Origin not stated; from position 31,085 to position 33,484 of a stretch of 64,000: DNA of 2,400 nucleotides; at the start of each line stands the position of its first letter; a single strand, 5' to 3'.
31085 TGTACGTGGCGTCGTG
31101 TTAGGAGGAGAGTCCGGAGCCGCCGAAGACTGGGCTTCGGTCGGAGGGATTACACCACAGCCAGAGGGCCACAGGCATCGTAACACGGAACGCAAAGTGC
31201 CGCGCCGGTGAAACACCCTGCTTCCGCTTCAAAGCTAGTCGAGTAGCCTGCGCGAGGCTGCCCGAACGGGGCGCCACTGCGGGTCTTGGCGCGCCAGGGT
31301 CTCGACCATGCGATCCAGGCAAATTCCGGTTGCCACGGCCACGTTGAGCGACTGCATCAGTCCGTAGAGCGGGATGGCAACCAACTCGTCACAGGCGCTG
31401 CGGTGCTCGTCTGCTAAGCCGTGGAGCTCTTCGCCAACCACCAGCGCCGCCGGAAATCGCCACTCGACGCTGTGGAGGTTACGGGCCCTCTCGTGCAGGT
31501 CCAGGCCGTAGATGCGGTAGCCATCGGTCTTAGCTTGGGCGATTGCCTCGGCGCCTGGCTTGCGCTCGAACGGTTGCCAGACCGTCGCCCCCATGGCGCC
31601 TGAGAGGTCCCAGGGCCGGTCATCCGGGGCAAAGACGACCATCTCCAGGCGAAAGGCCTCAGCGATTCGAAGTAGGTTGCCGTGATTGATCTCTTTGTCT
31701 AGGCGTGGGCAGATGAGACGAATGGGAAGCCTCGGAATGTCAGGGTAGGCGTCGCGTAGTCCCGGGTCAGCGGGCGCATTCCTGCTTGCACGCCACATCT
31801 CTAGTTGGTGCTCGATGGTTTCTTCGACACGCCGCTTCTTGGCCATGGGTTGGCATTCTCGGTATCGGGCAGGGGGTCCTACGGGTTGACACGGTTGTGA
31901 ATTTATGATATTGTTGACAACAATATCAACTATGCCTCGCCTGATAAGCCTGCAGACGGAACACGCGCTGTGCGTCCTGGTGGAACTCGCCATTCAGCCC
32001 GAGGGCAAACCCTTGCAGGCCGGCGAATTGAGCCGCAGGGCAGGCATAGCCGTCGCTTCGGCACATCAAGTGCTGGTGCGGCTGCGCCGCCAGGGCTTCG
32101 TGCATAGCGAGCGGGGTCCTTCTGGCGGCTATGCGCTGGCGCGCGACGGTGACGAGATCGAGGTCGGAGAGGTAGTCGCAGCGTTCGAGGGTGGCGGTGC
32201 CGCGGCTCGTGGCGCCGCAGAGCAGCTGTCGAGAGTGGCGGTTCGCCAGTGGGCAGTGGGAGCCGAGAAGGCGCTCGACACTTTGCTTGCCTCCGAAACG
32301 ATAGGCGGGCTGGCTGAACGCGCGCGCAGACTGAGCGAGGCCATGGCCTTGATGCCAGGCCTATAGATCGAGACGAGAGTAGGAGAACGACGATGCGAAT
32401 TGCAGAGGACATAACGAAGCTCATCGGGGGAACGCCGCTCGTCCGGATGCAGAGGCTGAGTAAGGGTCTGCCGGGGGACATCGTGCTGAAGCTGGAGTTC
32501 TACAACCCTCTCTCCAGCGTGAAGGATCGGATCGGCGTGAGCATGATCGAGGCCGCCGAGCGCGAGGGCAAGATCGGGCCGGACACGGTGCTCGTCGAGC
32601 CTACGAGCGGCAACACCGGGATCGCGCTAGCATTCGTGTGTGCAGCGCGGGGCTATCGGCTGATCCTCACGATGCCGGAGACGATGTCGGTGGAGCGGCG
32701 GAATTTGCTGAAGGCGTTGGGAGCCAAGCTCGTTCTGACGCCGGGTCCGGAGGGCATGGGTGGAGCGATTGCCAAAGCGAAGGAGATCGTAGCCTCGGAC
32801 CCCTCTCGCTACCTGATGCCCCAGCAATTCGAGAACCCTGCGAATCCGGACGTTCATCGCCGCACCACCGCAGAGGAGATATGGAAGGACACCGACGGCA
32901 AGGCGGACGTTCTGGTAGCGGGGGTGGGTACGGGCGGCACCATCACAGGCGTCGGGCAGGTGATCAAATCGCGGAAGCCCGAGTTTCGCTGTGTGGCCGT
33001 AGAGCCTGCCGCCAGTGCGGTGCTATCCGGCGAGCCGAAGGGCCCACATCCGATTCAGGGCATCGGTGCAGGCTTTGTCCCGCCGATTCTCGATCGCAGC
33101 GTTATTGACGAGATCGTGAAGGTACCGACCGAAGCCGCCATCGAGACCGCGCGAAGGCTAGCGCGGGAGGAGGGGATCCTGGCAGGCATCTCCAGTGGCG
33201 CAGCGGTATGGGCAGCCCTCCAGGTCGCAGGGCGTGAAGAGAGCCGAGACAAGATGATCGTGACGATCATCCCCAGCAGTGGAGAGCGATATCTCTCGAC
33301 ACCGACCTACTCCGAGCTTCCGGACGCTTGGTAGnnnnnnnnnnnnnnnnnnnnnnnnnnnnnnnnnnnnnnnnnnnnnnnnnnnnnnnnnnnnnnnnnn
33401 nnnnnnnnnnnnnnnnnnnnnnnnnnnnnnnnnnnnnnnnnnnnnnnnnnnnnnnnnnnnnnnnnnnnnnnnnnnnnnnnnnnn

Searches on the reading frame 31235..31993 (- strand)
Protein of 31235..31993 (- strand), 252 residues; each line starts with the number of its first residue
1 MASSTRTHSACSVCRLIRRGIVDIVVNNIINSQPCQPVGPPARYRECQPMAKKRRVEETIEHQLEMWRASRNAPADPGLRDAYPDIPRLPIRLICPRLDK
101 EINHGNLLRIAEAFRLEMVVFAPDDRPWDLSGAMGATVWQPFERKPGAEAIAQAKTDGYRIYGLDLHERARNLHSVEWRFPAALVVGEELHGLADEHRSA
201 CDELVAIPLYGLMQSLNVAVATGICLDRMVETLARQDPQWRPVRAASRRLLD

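Call 10: search_protein_families(library=pfam, proteins=[window:31235-31993:-], max_evalue=0.001)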
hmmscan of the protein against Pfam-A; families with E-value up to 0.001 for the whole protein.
window:31235-31993:- (252 aa): 1 family
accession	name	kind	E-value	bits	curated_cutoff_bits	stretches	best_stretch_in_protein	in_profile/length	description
PF00588.24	SpoU_methylase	-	1.4e-24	87.2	29.7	1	91-226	2-141/142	SpoU rRNA Methylase family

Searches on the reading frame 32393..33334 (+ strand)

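Call 10: search_protein_families(library=pfam, proteins=[window:32393-33334:+], max_evalue=0.001)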
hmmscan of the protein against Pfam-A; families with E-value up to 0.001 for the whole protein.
window:32393-33334:+ (313 aa): 1 family
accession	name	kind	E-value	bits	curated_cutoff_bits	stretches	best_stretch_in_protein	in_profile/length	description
PF00291.31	PALP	-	4.9e-74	249.8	35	1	7-294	1-294/295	Pyridoxal-phosphate dependent enzyme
